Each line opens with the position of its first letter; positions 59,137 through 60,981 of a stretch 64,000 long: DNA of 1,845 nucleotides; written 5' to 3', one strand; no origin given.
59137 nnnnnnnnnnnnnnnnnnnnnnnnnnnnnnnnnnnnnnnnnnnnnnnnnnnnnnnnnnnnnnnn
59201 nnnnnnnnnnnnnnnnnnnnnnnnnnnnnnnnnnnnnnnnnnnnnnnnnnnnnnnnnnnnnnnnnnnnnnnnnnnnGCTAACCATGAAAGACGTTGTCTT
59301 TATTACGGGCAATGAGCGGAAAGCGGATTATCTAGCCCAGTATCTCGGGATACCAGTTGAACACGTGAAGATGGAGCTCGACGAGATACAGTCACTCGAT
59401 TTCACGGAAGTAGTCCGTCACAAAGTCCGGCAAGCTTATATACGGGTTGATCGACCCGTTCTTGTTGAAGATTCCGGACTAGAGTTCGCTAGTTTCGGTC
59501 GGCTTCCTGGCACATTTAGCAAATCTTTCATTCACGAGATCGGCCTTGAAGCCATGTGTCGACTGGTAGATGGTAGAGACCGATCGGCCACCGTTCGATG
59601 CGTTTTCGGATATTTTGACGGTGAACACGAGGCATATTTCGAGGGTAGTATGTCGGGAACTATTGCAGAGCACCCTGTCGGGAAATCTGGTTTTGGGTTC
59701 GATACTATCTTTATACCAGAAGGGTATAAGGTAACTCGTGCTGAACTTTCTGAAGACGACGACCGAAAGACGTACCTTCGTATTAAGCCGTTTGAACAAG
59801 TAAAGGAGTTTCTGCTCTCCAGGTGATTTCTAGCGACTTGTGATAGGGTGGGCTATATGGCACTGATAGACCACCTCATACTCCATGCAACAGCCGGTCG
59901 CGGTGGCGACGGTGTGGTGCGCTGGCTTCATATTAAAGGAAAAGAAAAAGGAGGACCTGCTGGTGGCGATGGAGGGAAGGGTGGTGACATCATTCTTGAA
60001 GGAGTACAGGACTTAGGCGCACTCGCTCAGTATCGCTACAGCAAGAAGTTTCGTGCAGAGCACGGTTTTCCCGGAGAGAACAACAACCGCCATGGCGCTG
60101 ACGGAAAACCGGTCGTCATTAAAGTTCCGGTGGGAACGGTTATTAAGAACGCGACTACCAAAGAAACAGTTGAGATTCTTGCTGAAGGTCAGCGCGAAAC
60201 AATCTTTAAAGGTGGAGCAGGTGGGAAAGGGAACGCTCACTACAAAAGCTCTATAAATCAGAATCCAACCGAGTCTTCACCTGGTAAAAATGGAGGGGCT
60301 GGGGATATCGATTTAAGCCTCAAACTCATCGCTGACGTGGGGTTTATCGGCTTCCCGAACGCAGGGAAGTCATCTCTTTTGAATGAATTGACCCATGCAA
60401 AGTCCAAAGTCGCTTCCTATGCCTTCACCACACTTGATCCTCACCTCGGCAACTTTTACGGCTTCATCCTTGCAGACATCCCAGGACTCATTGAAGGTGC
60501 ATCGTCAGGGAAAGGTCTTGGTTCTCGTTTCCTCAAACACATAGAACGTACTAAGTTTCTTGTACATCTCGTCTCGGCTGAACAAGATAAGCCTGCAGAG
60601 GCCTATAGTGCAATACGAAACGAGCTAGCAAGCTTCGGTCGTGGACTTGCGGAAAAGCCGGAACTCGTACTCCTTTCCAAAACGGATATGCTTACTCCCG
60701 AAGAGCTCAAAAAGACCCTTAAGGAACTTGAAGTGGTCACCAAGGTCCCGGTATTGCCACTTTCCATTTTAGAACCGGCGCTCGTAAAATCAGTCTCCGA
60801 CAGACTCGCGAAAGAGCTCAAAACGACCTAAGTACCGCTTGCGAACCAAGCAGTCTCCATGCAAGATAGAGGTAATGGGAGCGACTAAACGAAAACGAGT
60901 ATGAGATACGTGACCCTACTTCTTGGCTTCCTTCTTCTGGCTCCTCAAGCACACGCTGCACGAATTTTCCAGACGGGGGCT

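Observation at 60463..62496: Lectin-like secreted protein gene inserted between obg and gatB, flanked by a degenerate about 300-400 bp direct duplication of the obg 3' end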

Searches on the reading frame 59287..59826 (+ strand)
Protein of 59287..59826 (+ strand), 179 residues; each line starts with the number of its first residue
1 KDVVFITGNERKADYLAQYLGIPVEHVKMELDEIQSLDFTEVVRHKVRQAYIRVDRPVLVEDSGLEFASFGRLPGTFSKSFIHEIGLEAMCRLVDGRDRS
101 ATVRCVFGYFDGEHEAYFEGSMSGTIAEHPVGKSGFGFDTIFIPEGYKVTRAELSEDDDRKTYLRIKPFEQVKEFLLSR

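Call 7: search_protein_families(library=pfam, proteins=[window:59287-59826:+], max_evalue=0.1)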
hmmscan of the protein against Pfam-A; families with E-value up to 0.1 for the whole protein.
window:59287-59826:+ (179 aa): 1 family
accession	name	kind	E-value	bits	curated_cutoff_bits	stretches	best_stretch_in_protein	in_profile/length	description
PF01725.21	Ham1p_like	-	4.3e-36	125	22.5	1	3-174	1-185/186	Ham1 family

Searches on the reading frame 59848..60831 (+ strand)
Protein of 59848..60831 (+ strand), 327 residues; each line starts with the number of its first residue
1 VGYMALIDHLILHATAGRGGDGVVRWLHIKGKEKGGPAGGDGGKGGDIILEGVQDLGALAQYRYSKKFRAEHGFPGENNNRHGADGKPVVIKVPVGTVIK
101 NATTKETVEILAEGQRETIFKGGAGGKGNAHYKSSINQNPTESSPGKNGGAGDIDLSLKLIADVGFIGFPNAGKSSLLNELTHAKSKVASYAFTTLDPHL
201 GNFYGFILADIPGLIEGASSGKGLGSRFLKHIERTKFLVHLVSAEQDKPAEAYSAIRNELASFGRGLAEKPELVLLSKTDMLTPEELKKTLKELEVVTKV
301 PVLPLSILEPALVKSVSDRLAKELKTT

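Call 7: search_protein_families(library=pfam, proteins=[window:59848-60831:+], max_evalue=0.1)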
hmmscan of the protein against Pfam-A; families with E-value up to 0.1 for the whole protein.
window:59848-60831:+ (327 aa): 7 families
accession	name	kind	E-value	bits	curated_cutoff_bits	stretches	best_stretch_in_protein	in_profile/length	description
PF01018.28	GTP1_OBG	-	2e-44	151.4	27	1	7-160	1-155/155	GTP1/OBG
PF01926.29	MMR_HSR1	-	7.6e-25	87.7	21.9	1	163-278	1-113/113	50S ribosome-binding GTPase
PF02421.24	FeoB_N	-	1.1e-08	35.2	27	1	164-308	3-144/156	Ferrous iron transport protein B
PF03193.22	RsgA_GTPase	-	0.0028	17.9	30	0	166-188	111-134/174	RsgA GTPase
PF00350.29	Dynamin_N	-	0.0035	17.8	27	0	164-186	1-23/168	Dynamin family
PF02492.25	cobW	-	0.085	12.9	20.7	0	166-187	5-26/180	CobW/HypB/UreG, nucleotide-binding domain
PF22682.2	Ribosomal_uL24m-like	-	0.092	12.7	29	0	244-301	149-206/223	Large ribosomal subunit protein uL24m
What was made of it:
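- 59848..60831 (+): obg (GTPase Obg), intact. NCBI calls the start at 59857. Pfam GTP1_OBG 2e-44 and MMR_HSR1 (call 7).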

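Call 21: find_related_loci(query=A3, collection=genome_contigs, flank=6000)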
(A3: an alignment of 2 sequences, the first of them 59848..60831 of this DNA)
Query A3 (327 aa) in genome_contigs; peptide patterns used: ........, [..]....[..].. (x = any residue, [..] = any of these).
409 stretches matched a pattern; 230 encode a relative of the query (tblastn E <= 1e-3); the best 80 are kept; 80 distinct loci.
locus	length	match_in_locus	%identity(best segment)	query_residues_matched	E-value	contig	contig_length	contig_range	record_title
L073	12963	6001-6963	77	4-324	4e-150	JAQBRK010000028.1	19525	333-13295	MAG: Parcubacteria group bacterium isolate RYN_397 scaffold_1856999, whole genome shotgun sequence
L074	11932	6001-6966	75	4-325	3e-149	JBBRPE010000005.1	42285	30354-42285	MAG: Candidatus Paceibacteria bacterium isolate La1_metabat2.398 LA1C_B2.398_k141_2118466L_42285_cov_14.2222, whole geno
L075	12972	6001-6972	74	3-326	1e-148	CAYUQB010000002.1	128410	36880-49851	MAG TPA_asm: uncultured Candidatus Saccharibacteria bacterium isolate binchicken_co110_140 genome assembly, contig: NODE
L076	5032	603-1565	75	4-324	4e-148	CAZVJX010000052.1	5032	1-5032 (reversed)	MAG TPA_asm: uncultured Candidatus Saccharibacteria bacterium isolate SRP193066_co1_81 genome assembly, contig: NODE_150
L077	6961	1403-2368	69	4-325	1e-143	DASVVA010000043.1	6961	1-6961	MAG TPA_asm: Candidatus Paceibacterota bacterium isolate SMAG_U3331 k141_137190, whole genome shotgun sequence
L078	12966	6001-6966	67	4-325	3e-137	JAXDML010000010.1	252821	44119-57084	MAG: Candidatus Parcubacteria bacterium isolate BP_640 scaffold_4588116, whole genome shotgun sequence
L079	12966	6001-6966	69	3-324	1e-136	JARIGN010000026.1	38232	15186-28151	MAG: Candidatus Kaiserbacteria bacterium isolate CullarsAll.DT.30 k141_471325, whole genome shotgun sequence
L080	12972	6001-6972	66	3-326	7e-136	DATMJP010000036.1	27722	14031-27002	MAG TPA_asm: Candidatus Paceibacterota bacterium isolate SMAG_U13573 k141_301514, whole genome shotgun sequence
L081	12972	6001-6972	66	4-327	4e-132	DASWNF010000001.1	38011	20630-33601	MAG TPA_asm: Candidatus Paceibacterota bacterium isolate SMAG_U3407 k141_3517, whole genome shotgun sequence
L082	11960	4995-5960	66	4-325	1e-131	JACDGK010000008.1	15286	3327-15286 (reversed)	MAG: Patescibacteria group bacterium isolate MGR_bin410 SD2908_NODE_1599_length_15286_cov_3.501418, whole genome shotgun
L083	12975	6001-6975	65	3-327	1e-130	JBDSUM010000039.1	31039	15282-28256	MAG: Candidatus Paceibacterota bacterium isolate cluster1_bin.581 k127_15006976, whole genome shotgun sequence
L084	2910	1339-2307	65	3-325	4e-136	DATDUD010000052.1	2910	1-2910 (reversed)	MAG TPA_asm: Candidatus Paceibacterota bacterium isolate SMAG_U8048 k141_1419124, whole genome shotgun sequence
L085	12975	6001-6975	65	3-327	3e-128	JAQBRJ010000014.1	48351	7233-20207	MAG: Parcubacteria group bacterium isolate RYN_396 scaffold_3961627, whole genome shotgun sequence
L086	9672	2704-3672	62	4-326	2e-127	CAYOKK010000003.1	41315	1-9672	MAG TPA_asm: uncultured Candidatus Saccharibacteria bacterium isolate SRP263527_co1_208 genome assembly, contig: NODE_67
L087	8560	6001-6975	64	3-327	6e-126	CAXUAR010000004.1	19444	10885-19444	MAG TPA_asm: uncultured bacterium isolate public_SRR14722149_metawrap_bin.2 genome assembly, contig: public_SRR14722149_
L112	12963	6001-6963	53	4-325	5e-102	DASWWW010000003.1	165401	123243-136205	MAG TPA_asm: Candidatus Paceibacterota bacterium isolate SMAG_U3666 k141_743313, whole genome shotgun sequence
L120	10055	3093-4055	53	4-325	3e-100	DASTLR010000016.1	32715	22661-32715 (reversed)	MAG TPA_asm: Candidatus Paceibacterota bacterium isolate SMAG_U3078 k141_183319, whole genome shotgun sequence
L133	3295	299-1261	52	4-325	3e-99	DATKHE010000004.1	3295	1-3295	MAG TPA_asm: Candidatus Paceibacterota bacterium isolate SMAG_U14569 k141_95914, whole genome shotgun sequence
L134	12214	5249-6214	52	4-325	8e-98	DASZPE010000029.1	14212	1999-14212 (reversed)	MAG TPA_asm: Candidatus Paceibacterota bacterium isolate SMAG_U5963 k141_771753, whole genome shotgun sequence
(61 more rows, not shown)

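Call 44: find_homologous_proteins(query=window:59848-60831:+, max_evalue=1e-80)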
Query window:59848-60831:+ (327 aa): 3574 proteins with E <= 1e-80 among 8000 candidates; the best 120 are listed.
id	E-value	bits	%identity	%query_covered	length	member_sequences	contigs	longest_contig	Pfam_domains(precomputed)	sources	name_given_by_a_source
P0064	7.5e-208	707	100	99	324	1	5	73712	PF01926.30,PF02421.25,PF01018.29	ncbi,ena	ncbi:MAG: GTPase ObgE [Patescibacteria group bacterium]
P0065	4.1e-165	567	80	98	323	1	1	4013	PF01926.30,PF02421.25,PF01018.29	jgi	jgi:GTPase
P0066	9.3e-164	562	81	98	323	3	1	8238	PF01926.30,PF02421.25,PF01018.29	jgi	jgi:GTP-binding protein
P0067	1.7e-163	562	79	98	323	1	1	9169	PF01926.30,PF02421.25,PF01018.29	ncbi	-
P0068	1.1e-162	559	80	98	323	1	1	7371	PF01926.30,PF02421.25,PF01018.29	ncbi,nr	ncbi:MAG: GTPase Obg [Parcubacteria group bacterium]|nr:GTPase Obg [Parcubacteria group bacterium]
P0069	1.2e-161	555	78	99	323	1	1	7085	PF01926.30,PF02421.25,PF01018.29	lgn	-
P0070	1.3e-161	555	78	99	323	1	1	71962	PF01926.30,PF02421.25,PF01018.29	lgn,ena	-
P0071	1.1e-160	552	79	98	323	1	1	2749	PF01926.30,PF02421.25,PF01018.29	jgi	jgi:GTP-binding protein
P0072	1.8e-160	552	77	99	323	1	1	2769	PF01926.30,PF02421.25,PF01018.29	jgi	jgi:GTP-binding protein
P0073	7.7e-159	546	77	98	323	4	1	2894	PF01926.30,PF02421.25,PF01018.29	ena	-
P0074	2.8e-158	544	78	98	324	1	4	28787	PF01926.30,PF02421.25,PF01018.29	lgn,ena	-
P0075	5.8e-158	543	77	99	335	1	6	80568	PF01926.30,PF02421.25,PF01018.29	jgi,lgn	jgi:GTP-binding protein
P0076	6.7e-158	543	77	98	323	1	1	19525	PF01926.30,PF02421.25,PF01018.29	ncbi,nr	ncbi:MAG: GTPase Obg [Parcubacteria group bacterium]|nr:GTPase Obg [Parcubacteria group bacterium]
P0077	7.7e-158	543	76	98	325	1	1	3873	PF01926.30,PF02421.25,PF01018.29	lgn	-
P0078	1.9e-157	542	76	98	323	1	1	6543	PF01926.30,PF02421.25,PF01018.29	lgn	-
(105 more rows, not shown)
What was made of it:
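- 59848..60831 (+): It is 74-81% identical to Obg of the closest relatives (calls 21, 44).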

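Call 45: find_encoding_contigs(protein=P0066, flank=5000, max_places=2)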
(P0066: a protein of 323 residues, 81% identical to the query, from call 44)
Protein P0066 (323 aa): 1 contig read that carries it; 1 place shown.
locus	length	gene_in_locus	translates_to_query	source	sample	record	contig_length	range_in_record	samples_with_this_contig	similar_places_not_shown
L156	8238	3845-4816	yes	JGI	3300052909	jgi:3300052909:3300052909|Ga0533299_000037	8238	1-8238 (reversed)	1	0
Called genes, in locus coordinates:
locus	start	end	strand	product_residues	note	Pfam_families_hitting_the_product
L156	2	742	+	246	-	?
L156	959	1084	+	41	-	-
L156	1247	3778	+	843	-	PF07517:SecA_DEAD, PF01043:SecA_PP_bind, PF21090:P-loop_SecA, PF07516:SecA_SW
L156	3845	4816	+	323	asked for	PF01018:GTP1_OBG, PF01926:MMR_HSR1, PF02421:FeoB_N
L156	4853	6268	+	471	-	PF02934:GatB_N, PF02637:GatB_Yqey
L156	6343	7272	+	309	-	PF12728:HTH_17 (weak)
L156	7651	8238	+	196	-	?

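Call 46: find_encoding_contigs(protein=P0067, flank=5000, max_places=2)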
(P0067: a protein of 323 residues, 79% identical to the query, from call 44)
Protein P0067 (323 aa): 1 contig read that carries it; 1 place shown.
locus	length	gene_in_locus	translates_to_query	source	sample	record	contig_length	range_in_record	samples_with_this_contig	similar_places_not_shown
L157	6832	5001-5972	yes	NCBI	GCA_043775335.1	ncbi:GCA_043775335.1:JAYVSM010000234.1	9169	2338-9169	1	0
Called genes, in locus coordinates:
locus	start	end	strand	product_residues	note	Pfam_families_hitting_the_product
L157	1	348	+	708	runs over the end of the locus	PF04932:Wzy_C, PF07719:TPR_2 (faint)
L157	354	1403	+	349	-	PF01565:FAD_binding_4, PF02873:MurB_C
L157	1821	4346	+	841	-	PF07517:SecA_DEAD, PF01043:SecA_PP_bind, PF21090:P-loop_SecA, PF07516:SecA_SW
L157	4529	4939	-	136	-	PF01371:Trp_repressor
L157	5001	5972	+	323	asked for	PF01018:GTP1_OBG, PF01926:MMR_HSR1, PF02421:FeoB_N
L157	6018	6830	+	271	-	?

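Call 47: find_encoding_contigs(protein=P0068, flank=5000, max_places=2)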
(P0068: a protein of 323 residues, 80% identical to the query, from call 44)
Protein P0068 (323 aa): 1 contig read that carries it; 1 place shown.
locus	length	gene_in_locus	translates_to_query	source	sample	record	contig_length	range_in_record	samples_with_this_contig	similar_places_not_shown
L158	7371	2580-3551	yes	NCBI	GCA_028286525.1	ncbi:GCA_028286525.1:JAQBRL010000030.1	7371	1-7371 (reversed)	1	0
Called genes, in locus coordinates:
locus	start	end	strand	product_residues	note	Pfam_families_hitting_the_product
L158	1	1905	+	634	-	PF07517:SecA_DEAD, PF01043:SecA_PP_bind, PF21090:P-loop_SecA, PF07516:SecA_SW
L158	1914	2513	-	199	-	PF12697:Abhydrolase_6 (faint), PF06821:Ser_hydrolase, PF00561:Abhydrolase_1 (weak)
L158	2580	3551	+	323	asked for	PF01018:GTP1_OBG, PF01926:MMR_HSR1, PF02421:FeoB_N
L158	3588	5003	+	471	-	PF02934:GatB_N, PF02637:GatB_Yqey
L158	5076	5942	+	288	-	-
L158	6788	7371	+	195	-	PF12728:HTH_17 (weak)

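Call 51: search_protein_families(library=pfam, proteins=[L134:6227-8260:+, L112:6982-8124:+, L112:8232-8645:+, L133:1296-2243:+, L120:4198-4512:+], max_evalue=0.01)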
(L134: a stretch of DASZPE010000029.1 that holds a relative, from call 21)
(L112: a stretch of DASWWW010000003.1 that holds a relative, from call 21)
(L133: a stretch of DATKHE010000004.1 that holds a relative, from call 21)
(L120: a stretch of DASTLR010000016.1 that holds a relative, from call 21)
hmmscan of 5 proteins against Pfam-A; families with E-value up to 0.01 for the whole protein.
L134:6227-8260:+ (677 aa): 6 families
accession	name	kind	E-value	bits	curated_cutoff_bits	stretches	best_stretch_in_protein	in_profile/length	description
PF13385.13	Laminin_G_3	-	8.3e-72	240.7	27.6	3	282-436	1-151/151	Concanavalin A-like lectin/glucanases superfamily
PF22925.3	TS_C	-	1.6e-10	41.4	27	0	145-216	125-201/202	Trans-sialidase, C-terminal domain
PF02210.31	Laminin_G_2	-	1.5e-06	29.1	22.9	1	592-659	47-123/126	Laminin G domain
PF00054.30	Laminin_G_1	-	0.00029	21.5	24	0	592-630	47-87/131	Laminin G domain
PF00354.24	Pentaxin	-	0.0017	18.5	25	0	594-674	81-168/194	Pentaxin family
PF02973.23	Sialidase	-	0.0024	17.8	26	0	631-671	141-183/189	Sialidase, N-terminal domain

L112:6982-8124:+ (380 aa): 2 families
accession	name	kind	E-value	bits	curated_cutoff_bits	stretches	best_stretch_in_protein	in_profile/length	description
PF18933.6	PsbP_2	-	0.002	18.6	27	1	37-79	42-84/184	PsbP-like protein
PF01789.22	PsbP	-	0.0036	17.8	23.5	1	41-73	5-37/155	PsbP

L112:8232-8645:+ (137 aa): 4 families
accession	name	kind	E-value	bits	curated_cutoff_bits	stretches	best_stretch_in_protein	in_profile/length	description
PF23991.1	DUF7310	-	6.9e-09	36.5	40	1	54-105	26-77/83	Coiled-coil region of unknown function (DUF7310)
PF03670.18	UPF0184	-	0.00043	21.1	21.5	0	60-88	28-56/83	Uncharacterised protein family (UPF0184)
PF10779.14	XhlA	-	0.00068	20.2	34.7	1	65-103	4-42/67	Haemolysin XhlA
PF05377.16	FlaC_arch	-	0.0051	17.6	27.8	0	66-110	1-45/55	Flagella accessory protein C (FlaC)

L133:1296-2243:+ (315 aa): 5 families
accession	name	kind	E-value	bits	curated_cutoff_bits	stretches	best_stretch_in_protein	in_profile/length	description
PF02826.25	2-Hacid_dh_C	-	3.4e-39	134.5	25.1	1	111-283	1-177/178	D-isomer specific 2-hydroxyacid dehydrogenase, NAD binding domain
PF00389.36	2-Hacid_dh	-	3.1e-22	79.1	24.6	1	26-315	19-134/134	D-isomer specific 2-hydroxyacid dehydrogenase, catalytic domain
PF03446.21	NAD_binding_2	-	2.1e-08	34.8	21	1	147-256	1-115/161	NAD binding domain of 6-phosphogluconate dehydrogenase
PF00208.27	ELFV_dehydrog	-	3.3e-07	30.7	23.4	1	140-283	27-167/241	Glutamate/Leucine/Phenylalanine/Valine dehydrogenase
PF07991.19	KARI_N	-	9e-05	22.5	20.6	1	143-232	2-93/165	Acetohydroxy acid isomeroreductase, NADPH-binding domain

L120:4198-4512:+ (104 aa): 1 family
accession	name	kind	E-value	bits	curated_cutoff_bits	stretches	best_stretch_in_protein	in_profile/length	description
PF23991.1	DUF7310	-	0.0071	17.2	40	0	77-102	27-52/83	Coiled-coil region of unknown function (DUF7310)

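Call 78: find_related_loci(query=A3, collection=metagenome_contigs, flank=5000)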
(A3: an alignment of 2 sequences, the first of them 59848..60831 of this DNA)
Query A3 (327 aa) in metagenome_contigs; peptide patterns used: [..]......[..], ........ (x = any residue, [..] = any of these).
600 stretches matched a pattern (row limit reached: there are more); 477 encode a relative of the query (tblastn E <= 1e-3); the best 80 are kept; 80 distinct loci.
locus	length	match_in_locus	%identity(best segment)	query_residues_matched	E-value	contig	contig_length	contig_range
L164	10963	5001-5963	77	4-324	8e-157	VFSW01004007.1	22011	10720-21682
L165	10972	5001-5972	66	3-326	5e-136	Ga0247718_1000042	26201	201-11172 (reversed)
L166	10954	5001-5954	64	3-320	5e-128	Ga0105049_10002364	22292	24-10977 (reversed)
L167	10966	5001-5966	61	3-324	2e-125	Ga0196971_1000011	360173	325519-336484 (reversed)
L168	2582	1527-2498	61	3-326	1e-131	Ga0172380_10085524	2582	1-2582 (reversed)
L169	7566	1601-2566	63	4-325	2e-125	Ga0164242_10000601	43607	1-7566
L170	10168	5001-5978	63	1-325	8e-119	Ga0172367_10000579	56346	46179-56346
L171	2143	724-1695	60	2-325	4e-116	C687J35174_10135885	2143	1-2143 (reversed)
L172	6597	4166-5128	60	4-324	1e-108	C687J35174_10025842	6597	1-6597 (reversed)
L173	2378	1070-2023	56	4-321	4e-112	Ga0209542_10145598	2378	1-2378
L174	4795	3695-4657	58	4-324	3e-107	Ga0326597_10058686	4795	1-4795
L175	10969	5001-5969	57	2-324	2e-106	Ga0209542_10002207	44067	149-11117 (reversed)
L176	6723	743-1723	57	2-324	2e-106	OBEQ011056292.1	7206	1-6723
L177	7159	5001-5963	57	4-324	2e-105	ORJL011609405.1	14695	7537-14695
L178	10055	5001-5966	55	4-325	1e-104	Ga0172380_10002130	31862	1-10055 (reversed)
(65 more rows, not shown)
